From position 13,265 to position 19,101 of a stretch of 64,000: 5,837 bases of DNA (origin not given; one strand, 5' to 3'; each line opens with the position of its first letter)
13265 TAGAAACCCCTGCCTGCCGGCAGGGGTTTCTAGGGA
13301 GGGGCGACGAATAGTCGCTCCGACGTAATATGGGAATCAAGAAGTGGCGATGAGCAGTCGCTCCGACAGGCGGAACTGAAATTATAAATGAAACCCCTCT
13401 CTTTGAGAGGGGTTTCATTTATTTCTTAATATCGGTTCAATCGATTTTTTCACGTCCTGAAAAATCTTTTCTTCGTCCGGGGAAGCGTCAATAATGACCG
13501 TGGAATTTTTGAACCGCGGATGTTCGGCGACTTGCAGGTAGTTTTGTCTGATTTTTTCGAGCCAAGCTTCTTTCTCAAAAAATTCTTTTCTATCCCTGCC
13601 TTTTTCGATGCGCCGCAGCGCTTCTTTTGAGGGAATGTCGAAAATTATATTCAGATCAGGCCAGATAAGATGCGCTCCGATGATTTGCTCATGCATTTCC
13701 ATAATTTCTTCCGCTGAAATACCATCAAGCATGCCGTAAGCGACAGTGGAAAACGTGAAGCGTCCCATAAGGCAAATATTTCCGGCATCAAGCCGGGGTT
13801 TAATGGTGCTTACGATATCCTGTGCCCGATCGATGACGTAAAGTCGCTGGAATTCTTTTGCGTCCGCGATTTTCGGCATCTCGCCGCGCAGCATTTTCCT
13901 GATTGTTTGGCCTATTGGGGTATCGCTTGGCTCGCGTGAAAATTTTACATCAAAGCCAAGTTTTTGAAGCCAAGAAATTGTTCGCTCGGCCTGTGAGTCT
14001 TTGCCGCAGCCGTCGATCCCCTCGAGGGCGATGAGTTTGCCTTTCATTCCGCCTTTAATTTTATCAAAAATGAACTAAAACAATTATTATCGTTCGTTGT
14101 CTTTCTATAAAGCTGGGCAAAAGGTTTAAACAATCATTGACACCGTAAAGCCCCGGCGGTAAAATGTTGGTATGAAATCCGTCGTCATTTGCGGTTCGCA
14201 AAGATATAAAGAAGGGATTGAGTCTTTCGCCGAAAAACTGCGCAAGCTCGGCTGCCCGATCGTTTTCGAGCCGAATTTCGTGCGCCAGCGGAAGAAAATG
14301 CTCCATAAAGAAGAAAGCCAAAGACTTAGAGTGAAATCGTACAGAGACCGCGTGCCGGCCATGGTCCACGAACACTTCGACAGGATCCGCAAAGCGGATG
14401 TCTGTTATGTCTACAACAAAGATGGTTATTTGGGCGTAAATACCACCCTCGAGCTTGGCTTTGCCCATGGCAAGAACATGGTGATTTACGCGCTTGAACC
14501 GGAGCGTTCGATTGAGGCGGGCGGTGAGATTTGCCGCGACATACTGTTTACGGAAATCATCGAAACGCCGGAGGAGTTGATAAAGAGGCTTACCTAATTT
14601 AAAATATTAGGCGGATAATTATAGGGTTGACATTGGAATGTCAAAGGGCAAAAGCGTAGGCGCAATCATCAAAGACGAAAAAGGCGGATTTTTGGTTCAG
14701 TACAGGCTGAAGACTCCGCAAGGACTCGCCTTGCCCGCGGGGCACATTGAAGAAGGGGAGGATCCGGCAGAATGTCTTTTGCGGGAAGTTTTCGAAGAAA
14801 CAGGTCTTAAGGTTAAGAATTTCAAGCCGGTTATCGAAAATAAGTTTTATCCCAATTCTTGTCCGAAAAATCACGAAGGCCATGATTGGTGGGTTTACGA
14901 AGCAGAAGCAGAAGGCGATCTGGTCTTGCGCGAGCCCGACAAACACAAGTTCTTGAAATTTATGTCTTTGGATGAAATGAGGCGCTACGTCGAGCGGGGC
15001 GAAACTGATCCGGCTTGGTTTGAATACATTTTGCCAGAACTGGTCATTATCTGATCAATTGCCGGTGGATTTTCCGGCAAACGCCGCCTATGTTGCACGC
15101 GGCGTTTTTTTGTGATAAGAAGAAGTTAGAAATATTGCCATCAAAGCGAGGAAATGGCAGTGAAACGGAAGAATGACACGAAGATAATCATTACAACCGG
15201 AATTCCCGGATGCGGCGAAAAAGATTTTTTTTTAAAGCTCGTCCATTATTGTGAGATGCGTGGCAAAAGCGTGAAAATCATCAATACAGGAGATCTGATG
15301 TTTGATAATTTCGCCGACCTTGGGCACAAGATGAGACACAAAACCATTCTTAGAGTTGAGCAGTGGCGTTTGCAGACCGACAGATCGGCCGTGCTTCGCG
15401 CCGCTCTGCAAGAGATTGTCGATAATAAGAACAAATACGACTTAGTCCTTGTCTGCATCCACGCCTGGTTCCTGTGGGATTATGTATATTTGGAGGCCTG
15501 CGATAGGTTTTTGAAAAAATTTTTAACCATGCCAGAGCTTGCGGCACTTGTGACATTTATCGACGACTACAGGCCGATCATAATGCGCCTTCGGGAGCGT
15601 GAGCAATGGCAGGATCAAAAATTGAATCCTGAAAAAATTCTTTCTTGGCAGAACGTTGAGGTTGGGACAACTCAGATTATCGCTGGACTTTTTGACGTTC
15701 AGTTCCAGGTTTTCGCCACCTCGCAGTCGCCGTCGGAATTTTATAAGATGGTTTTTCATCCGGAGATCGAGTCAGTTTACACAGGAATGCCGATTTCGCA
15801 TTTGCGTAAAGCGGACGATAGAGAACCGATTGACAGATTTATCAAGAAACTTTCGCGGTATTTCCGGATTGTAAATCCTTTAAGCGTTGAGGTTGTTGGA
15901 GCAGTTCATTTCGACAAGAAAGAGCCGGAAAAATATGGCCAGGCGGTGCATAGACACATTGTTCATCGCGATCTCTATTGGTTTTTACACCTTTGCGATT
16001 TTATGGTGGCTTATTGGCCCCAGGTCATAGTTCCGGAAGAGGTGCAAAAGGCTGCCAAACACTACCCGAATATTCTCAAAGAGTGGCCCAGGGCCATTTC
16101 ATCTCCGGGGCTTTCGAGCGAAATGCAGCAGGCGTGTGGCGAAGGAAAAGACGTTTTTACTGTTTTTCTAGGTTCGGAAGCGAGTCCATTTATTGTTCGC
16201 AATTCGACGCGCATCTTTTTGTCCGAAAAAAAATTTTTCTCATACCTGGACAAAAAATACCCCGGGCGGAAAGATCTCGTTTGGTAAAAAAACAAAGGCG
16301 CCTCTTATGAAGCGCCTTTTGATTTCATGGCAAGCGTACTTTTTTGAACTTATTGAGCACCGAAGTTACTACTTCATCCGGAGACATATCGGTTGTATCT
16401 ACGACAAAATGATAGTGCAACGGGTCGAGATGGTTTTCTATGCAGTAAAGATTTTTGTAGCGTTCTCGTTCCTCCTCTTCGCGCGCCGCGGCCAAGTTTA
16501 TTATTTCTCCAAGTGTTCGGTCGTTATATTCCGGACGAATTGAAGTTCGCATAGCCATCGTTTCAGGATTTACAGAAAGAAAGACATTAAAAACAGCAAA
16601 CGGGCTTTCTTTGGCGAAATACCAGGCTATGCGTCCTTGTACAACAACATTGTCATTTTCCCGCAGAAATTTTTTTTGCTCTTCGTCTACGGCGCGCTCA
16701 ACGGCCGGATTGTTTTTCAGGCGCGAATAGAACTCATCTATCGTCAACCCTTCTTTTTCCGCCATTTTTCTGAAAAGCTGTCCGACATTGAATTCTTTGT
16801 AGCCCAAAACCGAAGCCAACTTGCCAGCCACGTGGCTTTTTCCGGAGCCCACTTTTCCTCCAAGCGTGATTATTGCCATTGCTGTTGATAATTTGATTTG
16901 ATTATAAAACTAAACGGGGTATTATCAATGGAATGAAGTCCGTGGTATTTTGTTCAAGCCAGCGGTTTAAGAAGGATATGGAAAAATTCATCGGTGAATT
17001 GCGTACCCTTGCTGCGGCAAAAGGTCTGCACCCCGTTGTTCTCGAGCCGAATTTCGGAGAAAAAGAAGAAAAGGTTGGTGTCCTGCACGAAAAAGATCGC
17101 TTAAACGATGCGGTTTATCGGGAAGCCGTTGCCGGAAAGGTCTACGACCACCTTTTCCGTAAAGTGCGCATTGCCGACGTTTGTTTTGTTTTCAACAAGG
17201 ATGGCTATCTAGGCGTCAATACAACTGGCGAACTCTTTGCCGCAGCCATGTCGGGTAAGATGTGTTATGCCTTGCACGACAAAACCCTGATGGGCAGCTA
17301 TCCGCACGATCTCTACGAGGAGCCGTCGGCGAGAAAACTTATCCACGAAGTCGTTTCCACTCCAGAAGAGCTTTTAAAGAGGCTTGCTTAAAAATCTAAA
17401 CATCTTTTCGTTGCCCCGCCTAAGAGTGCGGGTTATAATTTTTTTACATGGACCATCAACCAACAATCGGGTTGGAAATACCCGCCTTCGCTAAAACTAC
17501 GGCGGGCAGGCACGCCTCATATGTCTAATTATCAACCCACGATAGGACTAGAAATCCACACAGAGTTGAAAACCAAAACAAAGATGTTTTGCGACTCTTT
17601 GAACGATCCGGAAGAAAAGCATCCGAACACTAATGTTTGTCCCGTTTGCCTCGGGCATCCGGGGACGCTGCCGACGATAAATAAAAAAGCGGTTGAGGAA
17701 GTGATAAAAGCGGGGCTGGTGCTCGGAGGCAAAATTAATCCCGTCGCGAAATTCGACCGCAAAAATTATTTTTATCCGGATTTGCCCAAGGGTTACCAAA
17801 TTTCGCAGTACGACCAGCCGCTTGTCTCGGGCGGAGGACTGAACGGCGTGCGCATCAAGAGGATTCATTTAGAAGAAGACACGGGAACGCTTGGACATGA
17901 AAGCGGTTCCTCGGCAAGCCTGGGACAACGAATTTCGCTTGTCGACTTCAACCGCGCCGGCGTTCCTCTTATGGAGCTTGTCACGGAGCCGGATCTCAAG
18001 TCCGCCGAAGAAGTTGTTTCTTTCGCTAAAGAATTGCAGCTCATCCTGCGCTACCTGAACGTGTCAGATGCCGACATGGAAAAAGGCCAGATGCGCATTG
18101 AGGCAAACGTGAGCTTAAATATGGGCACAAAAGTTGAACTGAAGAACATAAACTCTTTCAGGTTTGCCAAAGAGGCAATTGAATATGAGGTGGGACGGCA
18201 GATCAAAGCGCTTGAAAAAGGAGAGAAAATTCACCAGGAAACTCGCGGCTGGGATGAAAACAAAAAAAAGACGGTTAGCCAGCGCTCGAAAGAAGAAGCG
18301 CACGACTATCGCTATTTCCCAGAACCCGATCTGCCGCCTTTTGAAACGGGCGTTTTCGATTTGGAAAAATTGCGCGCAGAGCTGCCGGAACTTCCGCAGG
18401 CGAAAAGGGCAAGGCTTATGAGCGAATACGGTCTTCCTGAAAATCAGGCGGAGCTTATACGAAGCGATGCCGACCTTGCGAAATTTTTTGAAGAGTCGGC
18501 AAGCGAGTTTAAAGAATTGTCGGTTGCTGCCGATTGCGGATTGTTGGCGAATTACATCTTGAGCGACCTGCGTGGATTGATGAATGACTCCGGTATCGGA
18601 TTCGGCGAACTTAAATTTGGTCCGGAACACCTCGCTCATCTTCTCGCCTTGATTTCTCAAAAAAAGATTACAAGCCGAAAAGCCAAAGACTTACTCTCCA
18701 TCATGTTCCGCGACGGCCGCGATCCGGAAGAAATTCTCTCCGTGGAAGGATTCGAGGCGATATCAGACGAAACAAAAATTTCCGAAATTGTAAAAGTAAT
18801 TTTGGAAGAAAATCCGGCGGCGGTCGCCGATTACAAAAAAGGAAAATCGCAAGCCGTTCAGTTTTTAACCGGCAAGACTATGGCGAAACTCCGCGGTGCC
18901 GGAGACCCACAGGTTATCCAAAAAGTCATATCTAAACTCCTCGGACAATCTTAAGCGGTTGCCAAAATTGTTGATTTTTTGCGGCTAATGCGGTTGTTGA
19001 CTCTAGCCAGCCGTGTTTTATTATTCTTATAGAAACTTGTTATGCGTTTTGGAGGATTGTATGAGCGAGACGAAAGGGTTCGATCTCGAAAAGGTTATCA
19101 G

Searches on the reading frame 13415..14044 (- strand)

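Call 27: search_protein_families(library=pfam, proteins=[window:13415-14044:-])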
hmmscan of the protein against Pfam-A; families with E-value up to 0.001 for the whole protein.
window:13415-14044:- (209 aa): 2 families
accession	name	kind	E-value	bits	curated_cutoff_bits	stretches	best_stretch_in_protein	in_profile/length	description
PF02223.23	Thymidylate_kin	-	1.1e-35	123.5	27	1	7-197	1-184/185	Thymidylate kinase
PF01712.25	dNK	-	9.2e-05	22.7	27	1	7-202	3-198/203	Deoxynucleoside kinase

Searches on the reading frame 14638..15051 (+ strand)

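Call 27: search_protein_families(library=pfam, proteins=[window:14638-15051:+])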
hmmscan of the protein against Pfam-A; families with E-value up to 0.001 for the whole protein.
window:14638-15051:+ (138 aa): 1 family
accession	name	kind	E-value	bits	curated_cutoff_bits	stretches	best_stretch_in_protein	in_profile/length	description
PF00293.34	NUDIX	-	3.7e-22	79.2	21.1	1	4-114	3-118/134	NUDIX domain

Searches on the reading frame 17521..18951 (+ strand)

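Call 60: search_protein_families(library=pfam, proteins=[window:17521-18951:+], max_evalue=0.00001)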
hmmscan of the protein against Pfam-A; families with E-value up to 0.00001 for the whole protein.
window:17521-18951:+ (477 aa): 2 families
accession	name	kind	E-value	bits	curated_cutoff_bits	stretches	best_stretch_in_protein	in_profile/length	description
PF02934.20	GatB_N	-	2e-105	352.4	23.4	1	7-275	2-270/277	GatB/GatE catalytic domain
PF02637.23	GatB_Yqey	-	3.4e-36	124.8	27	1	333-474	6-148/148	GatB domain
